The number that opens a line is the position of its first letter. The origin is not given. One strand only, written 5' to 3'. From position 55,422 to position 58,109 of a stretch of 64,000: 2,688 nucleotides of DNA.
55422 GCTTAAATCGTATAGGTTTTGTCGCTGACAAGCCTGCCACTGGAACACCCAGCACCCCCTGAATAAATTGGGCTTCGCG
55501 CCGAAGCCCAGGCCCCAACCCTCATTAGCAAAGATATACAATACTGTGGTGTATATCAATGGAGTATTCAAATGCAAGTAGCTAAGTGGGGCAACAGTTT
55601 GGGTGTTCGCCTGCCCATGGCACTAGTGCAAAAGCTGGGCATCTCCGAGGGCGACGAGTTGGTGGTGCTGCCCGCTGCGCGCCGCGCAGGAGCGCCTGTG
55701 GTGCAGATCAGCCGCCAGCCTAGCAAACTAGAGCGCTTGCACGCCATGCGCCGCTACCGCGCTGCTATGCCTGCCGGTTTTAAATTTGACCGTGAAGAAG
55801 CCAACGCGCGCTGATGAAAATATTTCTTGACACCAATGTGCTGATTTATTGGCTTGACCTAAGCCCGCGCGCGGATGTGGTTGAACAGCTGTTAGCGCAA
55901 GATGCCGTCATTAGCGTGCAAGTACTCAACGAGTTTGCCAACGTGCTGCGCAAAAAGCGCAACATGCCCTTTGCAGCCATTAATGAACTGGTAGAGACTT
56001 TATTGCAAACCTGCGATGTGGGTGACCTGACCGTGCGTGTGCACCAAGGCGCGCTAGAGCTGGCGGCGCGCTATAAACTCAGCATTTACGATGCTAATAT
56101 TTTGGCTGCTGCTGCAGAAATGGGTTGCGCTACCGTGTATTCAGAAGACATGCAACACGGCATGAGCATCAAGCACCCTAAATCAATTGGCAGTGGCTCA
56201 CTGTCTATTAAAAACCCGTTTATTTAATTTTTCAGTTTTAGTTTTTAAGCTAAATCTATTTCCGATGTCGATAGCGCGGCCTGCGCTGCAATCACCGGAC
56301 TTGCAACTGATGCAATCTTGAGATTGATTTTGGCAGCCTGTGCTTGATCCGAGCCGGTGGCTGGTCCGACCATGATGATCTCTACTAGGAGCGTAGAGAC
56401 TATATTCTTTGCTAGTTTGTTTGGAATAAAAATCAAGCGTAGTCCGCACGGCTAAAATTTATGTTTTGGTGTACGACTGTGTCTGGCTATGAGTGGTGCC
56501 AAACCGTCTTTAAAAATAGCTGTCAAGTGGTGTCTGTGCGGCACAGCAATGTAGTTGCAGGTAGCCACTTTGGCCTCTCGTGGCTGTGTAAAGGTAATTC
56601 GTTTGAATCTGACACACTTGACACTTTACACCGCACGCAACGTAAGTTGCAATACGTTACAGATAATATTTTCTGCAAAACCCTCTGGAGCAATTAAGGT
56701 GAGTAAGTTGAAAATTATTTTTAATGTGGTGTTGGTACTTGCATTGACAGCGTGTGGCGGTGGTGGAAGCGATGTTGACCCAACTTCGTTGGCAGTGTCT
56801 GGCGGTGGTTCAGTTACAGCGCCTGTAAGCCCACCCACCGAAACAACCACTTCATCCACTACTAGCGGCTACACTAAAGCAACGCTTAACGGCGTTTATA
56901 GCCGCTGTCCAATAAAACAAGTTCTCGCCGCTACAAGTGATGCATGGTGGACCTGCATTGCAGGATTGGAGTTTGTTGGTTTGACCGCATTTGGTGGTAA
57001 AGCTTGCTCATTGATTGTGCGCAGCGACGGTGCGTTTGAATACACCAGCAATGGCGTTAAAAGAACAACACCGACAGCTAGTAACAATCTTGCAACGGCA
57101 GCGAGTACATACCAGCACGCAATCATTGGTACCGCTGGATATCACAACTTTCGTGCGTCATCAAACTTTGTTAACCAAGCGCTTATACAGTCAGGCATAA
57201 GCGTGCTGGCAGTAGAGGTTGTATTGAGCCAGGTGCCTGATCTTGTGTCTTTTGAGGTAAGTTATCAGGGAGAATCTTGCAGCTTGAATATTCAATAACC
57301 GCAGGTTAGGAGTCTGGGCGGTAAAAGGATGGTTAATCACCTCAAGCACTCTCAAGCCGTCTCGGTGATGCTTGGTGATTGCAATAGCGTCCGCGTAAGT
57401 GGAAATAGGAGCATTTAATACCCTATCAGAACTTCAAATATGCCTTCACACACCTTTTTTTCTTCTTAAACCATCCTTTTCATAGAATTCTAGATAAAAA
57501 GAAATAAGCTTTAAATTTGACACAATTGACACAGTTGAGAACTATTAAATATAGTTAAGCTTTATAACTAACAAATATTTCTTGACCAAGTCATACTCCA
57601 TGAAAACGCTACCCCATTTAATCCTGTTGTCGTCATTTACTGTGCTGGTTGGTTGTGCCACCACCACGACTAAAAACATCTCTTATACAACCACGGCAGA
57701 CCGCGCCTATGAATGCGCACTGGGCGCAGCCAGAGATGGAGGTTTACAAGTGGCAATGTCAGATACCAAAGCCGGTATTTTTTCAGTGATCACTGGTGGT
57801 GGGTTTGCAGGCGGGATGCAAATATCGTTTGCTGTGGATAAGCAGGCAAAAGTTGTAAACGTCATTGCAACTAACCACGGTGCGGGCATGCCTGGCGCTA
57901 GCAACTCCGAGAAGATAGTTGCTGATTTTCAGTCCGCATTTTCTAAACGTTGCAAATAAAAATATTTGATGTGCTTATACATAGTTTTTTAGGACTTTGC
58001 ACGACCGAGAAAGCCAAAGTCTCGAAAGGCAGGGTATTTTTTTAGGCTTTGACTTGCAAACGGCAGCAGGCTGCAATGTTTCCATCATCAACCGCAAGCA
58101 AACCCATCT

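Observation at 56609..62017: Uncharacterised envelope gene cluster: three lipoproteins and a secreted protein around a winged-helix/TPR-like regulator, linked by a shared TTGACAC direct-repeat motif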

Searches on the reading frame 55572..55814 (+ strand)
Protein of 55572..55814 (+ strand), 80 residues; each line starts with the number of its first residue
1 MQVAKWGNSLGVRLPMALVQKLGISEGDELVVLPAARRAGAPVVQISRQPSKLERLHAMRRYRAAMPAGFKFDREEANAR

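Call 8: search_protein_families(library=pfam, proteins=[window:55572-55814:+], max_evalue=0.1)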
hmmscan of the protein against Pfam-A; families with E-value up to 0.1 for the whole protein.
window:55572-55814:+ (80 aa): 1 family
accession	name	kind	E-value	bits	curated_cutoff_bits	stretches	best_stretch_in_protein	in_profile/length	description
PF04014.23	MazE_antitoxin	-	2.7e-10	40.5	24.7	1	3-32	1-30/48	Antidote-toxin recognition MazE, bacterial antitoxin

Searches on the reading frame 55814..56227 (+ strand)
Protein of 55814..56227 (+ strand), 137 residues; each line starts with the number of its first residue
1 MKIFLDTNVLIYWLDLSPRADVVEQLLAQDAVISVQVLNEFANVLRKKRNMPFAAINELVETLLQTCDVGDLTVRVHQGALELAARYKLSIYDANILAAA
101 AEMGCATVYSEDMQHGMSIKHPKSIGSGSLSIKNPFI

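Call 8: search_protein_families(library=pfam, proteins=[window:55814-56227:+], max_evalue=0.1)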
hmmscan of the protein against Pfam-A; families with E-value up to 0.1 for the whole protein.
window:55814-56227:+ (137 aa): 7 families
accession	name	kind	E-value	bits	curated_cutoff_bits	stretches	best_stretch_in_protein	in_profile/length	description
PF01850.27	PIN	-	3.7e-17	63.5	23.6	1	3-112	1-111/120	PIN domain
PF13470.12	PIN_3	-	0.0035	18.6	27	1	2-112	1-113/115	PIN domain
PF05291.16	Bystin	-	0.0047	16.7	28.8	1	44-93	206-256/292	Bystin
PF13638.12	PIN_4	-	0.0082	16.9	21.9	1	5-102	3-98/132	PIN domain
PF12030.13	DUF3517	-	0.013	14.6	25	1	40-85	128-173/406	Domain of unknown function (DUF3517)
PF18476.7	PIN_8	-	0.048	14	26.1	1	3-65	2-68/227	PIN like domain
PF02291.21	TFIID-31kDa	-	0.062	13.8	29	0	58-118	9-68/122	Transcription initiation factor IID, 31kD subunit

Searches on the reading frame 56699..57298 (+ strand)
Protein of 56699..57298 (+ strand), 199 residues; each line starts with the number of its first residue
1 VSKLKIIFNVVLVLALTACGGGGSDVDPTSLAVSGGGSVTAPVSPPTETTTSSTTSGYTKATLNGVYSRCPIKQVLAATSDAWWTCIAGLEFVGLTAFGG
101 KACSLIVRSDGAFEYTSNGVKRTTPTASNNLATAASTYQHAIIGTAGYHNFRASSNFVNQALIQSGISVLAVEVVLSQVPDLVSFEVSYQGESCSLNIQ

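Call 8: search_protein_families(library=pfam, proteins=[window:56699-57298:+], max_evalue=0.1)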
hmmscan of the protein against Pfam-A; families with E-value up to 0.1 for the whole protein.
window:56699-57298:+ (199 aa): 1 family
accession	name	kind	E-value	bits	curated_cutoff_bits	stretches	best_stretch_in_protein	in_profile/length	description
PF20906.3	S-Me-THD_C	-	0.074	12.8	27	0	74-99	157-182/190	S-Me-THD-like, C-terminal domain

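Call 10: search_protein_families(library=ncbifam, proteins=[window:56699-57298:+], max_evalue=0.1)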
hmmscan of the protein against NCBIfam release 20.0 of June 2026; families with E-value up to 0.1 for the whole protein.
window:56699-57298:+ (199 aa): 0 families

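Call 61: search_protein_families(library=padloc, proteins=[window:56699-57298:+], max_evalue=0.01)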
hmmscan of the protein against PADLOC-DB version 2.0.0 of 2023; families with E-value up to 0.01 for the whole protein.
window:56699-57298:+ (199 aa): 0 families

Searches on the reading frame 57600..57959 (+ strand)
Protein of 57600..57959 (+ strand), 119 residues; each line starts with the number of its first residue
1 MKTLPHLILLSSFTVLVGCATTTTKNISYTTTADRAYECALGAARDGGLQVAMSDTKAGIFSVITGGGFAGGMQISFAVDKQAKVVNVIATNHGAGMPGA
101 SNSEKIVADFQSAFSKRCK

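Call 8: search_protein_families(library=pfam, proteins=[window:57600-57959:+], max_evalue=0.1)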
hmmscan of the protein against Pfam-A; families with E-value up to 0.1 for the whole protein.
window:57600-57959:+ (119 aa): 0 families

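Call 10: search_protein_families(library=ncbifam, proteins=[window:57600-57959:+], max_evalue=0.1)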
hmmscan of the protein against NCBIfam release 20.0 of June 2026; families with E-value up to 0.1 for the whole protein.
window:57600-57959:+ (119 aa): 2 families
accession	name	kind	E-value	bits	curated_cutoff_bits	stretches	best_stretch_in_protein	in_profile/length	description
NF053611.1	YiaD_Gzip_OmpA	equivalog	0.0028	17.4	175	1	9-98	3-90/206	YiaD family glycine zipper/OmpA-like lipoprotein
TIGR03302.1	OM_YfiO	subfamily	0.082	12.4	81.4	1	7-53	5-53/239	outer membrane protein assembly factor BamD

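Call 61: search_protein_families(library=padloc, proteins=[window:57600-57959:+], max_evalue=0.01)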
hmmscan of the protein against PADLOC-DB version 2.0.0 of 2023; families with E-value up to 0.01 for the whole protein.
window:57600-57959:+ (119 aa): 0 families

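Call 95: list_cluster_members(proteins=[window:56699-57295:+, window:57600-57959:+, window:61355-62017:+, window:59584-61293:+, window:62072-63070:-])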
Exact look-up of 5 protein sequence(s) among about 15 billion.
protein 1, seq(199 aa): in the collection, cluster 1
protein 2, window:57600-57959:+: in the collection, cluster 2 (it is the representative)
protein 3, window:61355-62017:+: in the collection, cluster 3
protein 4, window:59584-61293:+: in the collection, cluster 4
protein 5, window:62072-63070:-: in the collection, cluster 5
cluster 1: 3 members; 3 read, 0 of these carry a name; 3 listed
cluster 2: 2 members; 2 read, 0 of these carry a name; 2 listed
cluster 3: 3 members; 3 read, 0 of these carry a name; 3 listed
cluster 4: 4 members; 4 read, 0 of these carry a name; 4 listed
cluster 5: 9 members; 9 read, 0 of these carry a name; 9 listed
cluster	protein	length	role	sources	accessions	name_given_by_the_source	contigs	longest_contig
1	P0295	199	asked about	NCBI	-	-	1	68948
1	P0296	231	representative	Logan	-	-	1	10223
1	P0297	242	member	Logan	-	-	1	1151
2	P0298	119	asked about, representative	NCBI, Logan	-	-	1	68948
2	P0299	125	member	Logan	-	-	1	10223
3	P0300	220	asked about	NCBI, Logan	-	-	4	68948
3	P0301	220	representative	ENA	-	-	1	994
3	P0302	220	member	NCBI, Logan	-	-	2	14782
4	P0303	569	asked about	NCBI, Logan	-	-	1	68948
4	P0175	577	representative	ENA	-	-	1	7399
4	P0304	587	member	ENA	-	-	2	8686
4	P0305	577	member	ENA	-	-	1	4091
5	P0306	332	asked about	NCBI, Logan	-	-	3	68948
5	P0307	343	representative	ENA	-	-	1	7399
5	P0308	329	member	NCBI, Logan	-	-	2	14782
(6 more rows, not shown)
